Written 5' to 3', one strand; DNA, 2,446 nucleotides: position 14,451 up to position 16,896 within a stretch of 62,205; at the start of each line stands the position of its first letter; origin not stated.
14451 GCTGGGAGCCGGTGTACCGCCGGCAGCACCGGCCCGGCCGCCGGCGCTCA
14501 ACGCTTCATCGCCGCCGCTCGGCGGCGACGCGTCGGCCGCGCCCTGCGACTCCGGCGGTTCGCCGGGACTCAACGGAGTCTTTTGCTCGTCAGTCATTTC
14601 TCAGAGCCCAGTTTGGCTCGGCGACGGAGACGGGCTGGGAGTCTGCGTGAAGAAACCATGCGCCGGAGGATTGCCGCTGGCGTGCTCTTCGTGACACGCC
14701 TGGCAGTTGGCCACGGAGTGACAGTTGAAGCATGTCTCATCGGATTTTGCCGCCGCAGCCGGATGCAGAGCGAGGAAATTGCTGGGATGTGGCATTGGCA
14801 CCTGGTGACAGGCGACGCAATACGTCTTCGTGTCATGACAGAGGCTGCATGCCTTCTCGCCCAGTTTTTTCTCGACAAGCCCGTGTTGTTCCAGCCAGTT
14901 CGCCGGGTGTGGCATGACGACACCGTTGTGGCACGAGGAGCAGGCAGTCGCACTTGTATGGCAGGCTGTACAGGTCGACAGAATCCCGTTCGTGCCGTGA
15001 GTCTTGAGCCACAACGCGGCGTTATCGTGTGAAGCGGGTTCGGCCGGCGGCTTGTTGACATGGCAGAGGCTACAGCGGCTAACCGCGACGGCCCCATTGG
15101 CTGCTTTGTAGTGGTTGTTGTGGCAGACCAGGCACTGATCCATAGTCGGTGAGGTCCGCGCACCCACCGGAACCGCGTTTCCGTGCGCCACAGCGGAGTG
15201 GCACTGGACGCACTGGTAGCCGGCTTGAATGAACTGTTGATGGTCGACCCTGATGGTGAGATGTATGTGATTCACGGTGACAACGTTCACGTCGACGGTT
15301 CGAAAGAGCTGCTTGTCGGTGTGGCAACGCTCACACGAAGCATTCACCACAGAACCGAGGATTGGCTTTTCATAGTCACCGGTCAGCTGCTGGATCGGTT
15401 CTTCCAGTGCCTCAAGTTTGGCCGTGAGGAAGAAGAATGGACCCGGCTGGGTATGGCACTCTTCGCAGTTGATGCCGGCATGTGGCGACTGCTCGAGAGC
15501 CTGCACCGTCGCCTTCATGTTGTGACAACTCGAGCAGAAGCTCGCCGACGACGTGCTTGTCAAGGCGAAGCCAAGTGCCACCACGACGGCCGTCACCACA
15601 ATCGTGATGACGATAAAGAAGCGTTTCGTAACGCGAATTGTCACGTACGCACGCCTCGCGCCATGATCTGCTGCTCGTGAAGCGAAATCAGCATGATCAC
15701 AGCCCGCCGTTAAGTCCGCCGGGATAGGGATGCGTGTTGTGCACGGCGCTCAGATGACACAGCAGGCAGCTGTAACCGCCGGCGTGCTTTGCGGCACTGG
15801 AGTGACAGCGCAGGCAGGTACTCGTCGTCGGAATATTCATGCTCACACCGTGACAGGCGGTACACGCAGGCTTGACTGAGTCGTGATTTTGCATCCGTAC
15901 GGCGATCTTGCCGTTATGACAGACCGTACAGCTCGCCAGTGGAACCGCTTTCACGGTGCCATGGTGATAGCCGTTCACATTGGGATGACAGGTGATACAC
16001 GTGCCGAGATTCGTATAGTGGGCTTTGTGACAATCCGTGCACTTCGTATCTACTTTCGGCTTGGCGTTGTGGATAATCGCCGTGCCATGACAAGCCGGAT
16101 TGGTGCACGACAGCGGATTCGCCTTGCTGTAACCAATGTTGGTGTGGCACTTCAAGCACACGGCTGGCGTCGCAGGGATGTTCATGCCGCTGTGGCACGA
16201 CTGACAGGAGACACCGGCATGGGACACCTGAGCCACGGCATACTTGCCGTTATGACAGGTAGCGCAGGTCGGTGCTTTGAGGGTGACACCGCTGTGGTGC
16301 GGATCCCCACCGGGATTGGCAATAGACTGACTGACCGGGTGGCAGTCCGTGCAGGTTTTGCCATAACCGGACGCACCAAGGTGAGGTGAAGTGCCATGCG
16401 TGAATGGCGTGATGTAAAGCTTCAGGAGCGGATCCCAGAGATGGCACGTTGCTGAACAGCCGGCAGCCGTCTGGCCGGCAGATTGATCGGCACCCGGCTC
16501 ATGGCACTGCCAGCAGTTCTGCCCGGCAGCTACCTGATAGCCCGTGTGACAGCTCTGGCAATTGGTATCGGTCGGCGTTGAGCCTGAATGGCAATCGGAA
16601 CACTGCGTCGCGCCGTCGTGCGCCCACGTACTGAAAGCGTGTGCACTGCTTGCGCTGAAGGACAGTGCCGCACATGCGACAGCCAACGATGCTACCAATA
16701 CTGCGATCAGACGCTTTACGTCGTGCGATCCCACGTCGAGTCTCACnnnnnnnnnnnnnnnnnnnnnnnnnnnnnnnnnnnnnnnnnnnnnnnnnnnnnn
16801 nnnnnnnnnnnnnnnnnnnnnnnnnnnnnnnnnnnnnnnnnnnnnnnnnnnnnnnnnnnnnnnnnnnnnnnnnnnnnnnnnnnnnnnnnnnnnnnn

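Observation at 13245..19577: Five multiheme cytochromes (59 CXXCH) plus a b-type cytochrome inserted inside a menaquinone-biosynthesis operon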

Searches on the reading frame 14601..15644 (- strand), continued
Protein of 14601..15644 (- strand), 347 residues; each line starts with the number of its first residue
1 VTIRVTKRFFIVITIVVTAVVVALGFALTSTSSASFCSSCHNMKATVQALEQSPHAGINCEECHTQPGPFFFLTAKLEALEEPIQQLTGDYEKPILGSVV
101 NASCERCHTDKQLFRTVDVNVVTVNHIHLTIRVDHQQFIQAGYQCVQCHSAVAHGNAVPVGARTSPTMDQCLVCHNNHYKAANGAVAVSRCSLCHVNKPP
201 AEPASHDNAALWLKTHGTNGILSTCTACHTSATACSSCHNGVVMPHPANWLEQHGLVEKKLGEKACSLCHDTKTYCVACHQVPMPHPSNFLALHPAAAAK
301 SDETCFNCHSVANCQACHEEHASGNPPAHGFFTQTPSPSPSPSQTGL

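Call 78: search_solved_structures(query=A3, max_evalue=0.01, show_alignments=2)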
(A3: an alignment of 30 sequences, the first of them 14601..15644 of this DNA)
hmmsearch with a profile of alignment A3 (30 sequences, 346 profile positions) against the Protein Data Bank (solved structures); distinct sequences matched with E-value up to 0.01: 10.
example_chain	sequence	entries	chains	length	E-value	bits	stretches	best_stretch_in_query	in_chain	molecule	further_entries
2j7a_C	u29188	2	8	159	5.1e-10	41.8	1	18-155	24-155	CYTOCHROME C QUINOL DEHYDROGENASE NRFH | NAPC/NIRT CYTOCHROME C FAMILY PROTEIN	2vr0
6qyc_A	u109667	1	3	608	1.1e-05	27.5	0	144-226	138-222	Decaheme c-type cytochrome, OmcA/MtrC family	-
6r2q_C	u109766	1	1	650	2e-05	26.7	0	144-260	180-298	Decaheme c-type cytochrome, OmcA/MtrC family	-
2e84_A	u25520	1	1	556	0.00015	23.8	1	247-321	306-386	High-molecular-weight cytochrome c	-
1fgj_A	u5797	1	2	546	0.00041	22.4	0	135-233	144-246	HYDROXYLAMINE OXIDOREDUCTASE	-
3ov0_A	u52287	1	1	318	0.00051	22.1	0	100-187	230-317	Cytochrome c family protein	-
4fas_A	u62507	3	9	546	0.00057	21.9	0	135-233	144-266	Hydroxylamine oxidoreductase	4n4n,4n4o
6m0p_A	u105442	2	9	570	0.00067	21.7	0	135-232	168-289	Aerobic hydroxylamine oxidoreductase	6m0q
1d4d_A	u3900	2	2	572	0.0054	18.7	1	207-282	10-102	FLAVOCYTOCHROME C FUMARATE REDUCTASE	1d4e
1d4c_A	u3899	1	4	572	0.0054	18.7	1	207-282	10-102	FLAVOCYTOCHROME C FUMARATE REDUCTASE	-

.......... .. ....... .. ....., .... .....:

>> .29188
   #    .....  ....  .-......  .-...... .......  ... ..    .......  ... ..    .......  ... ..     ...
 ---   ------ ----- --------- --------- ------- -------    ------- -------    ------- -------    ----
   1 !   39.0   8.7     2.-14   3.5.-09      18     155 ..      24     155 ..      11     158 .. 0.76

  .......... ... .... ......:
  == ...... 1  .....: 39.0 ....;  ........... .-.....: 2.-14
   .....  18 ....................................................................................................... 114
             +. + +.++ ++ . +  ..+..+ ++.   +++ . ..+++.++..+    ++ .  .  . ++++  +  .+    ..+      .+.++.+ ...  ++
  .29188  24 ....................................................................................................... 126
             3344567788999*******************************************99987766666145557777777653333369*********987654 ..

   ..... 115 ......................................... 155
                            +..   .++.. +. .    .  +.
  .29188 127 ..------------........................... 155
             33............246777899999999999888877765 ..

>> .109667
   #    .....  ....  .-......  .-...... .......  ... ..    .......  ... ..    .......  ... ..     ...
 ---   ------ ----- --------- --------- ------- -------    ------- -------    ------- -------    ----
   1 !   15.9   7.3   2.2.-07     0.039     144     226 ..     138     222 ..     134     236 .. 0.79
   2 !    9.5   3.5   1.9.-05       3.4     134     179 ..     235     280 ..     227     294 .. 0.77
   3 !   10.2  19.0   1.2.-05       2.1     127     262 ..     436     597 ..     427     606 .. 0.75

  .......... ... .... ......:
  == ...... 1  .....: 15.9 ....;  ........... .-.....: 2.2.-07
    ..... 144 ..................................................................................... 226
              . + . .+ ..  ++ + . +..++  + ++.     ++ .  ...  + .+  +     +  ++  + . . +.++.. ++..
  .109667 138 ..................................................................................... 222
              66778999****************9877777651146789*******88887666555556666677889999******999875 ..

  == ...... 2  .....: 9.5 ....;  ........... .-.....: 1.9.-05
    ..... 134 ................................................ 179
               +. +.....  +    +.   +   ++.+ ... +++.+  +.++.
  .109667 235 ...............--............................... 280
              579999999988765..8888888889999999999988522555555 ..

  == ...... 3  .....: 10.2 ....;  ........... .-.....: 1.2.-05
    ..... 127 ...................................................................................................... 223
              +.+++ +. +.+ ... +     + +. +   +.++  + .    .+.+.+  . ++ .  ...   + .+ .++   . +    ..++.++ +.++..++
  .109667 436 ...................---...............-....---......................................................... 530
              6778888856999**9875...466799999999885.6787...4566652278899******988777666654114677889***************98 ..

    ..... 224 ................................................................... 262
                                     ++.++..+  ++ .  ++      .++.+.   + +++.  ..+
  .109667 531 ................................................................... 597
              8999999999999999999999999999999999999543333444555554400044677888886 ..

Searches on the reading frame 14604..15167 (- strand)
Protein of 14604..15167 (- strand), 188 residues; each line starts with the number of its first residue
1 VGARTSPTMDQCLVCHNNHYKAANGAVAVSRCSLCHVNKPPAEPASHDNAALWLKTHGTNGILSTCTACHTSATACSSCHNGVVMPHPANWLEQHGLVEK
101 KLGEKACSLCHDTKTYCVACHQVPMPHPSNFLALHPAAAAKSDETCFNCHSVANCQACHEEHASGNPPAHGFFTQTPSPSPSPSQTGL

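Call 70: search_protein_representatives(protein=window:14604-15167:-)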
Query: 188 residues. Proteins with E-value up to 0.001 (for the whole library): 1015; up to 1e-10: 372; up to 1e-30: 29. The best 150 are listed.
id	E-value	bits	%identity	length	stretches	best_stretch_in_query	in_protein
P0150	4.2e-62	225.9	57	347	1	2-176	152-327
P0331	6.6e-60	218.7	55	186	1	9-186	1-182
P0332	4.8e-53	196.3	38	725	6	64-161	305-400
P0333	3.6e-48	180.4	36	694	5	32-164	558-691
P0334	4.9e-47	176.7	47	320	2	1-181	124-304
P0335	7.6e-45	169.6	39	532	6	43-150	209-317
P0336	1.2e-44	168.9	40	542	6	86-161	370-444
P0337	3.0e-43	164.4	38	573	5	4-159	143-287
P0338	1.8e-42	161.8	36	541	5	64-162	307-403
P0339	2.2e-42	161.5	37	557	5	66-169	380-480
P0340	8.4e-41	156.4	38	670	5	64-160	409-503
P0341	3.7e-39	151.0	42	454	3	8-160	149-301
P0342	6.1e-39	150.3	41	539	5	75-159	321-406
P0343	1.2e-38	149.3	41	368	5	52-160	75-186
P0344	5.2e-38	147.3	37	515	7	44-151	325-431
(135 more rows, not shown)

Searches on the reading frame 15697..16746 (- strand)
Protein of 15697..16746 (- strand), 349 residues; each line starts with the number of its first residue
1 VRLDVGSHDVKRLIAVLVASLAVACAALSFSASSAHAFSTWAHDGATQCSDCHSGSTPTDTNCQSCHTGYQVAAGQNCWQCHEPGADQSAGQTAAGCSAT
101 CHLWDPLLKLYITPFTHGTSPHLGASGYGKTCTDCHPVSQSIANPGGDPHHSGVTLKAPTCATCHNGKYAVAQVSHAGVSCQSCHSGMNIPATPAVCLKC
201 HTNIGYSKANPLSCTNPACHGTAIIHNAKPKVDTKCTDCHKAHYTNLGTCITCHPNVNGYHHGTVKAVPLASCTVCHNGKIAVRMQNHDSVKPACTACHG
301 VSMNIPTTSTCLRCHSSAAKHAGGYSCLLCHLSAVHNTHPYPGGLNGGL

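Call 4: search_protein_families(library=pfam, proteins=[window:15697-16746:-], max_evalue=0.01)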
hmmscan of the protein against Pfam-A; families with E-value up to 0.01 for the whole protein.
window:15697-16746:- (349 aa): 3 families
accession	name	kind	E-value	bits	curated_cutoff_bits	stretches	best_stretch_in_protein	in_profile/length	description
PF14537.11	Cytochrom_c3_2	-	1.5e-11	45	25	1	176-254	4-78/79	Cytochrome c3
PF14522.11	Cytochrome_C7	-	2.2e-11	43.8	24.8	2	125-186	11-67/67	Cytochrome c7 and related cytochrome c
PF02085.21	Cytochrom_CIII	-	0.00071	20.3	22.9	0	175-254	27-101/101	Class III cytochrome C family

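Call 5: search_protein_families(library=ncbifam, proteins=[window:15697-16746:-], max_evalue=0.01)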
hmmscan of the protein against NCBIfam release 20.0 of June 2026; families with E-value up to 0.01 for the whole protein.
window:15697-16746:- (349 aa): 2 families
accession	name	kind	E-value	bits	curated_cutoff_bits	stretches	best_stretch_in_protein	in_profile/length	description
TIGR04257.1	nanowire_3heme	domain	9e-07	29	40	1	32-102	9-74/75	c(7)-type cytochrome triheme domain-containing protein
NF038176.1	Rv0340_fam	equivalog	0.0072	17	100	0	4-67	37-101/178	Rv0340 family IniB-related protein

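Call 36: search_solved_structures(query=window:15697-16746:-, max_evalue=0.1)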
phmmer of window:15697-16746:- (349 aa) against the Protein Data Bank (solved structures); distinct sequences matched with E-value up to 0.1: 3.
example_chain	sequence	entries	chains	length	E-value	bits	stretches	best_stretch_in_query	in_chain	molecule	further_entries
3oue_A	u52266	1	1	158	0.004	19.8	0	176-299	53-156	Cytochrome c family protein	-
7o0u_C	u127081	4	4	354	0.0068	19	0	127-191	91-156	MULTIHEME_CYTC domain-containing protein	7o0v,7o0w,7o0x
9h19_C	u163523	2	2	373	0.013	18.1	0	127-191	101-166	Photosynthetic reaction center cytochrome c subunit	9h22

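Call 58: find_homologous_proteins(query=window:15697-16746:-, max_evalue=0.001)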
Query window:15697-16746:- (349 aa): 90 proteins with E <= 0.001 among 8000 candidates.
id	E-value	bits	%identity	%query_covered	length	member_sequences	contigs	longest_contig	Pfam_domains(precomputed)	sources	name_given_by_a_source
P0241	4.1e-233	791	100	99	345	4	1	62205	PF14537.12,PF14522.12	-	-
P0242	3.0e-118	414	56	83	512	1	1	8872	PF14537.12,PF02085.22,PF14522.12,PF22113.2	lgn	-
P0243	5.8e-96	340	45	97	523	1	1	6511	PF14537.12,PF02085.22,PF14522.12,PF22113.2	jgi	jgi:hypothetical protein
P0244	3.0e-94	335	48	94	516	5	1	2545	PF14537.12,PF02085.22,PF14522.12,PF22113.2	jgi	jgi:hypothetical protein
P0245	2.8e-93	331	47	87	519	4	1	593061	PF14537.12,PF02085.22,PF14522.12,PF22113.2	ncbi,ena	-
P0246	2.6e-89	318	41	85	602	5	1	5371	PF14537.12,PF14522.12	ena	-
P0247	6.2e-89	317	46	77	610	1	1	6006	PF14537.12,PF14522.12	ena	-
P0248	1.1e-87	313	48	95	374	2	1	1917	PF14537.12,PF14522.12,PF22113.2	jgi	jgi:hypothetical protein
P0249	3.8e-87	311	41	87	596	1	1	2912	PF14537.12,PF14522.12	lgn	-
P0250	2.9e-86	308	42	81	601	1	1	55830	PF14537.12,PF14522.12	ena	-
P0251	1.0e-82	297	43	83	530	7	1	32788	PF14537.12,PF02085.22,PF14522.12,PF22113.2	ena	-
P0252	1.7e-82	296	41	81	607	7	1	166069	PF14537.12,PF14522.12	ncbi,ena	-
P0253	2.7e-82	295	42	80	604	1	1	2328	PF14537.12,PF14522.12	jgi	jgi:hypothetical protein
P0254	2.8e-81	292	44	83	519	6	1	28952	PF14537.12,PF14522.12,PF22113.2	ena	-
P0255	5.3e-81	291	41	83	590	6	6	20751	PF14537.12,PF14522.12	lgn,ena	-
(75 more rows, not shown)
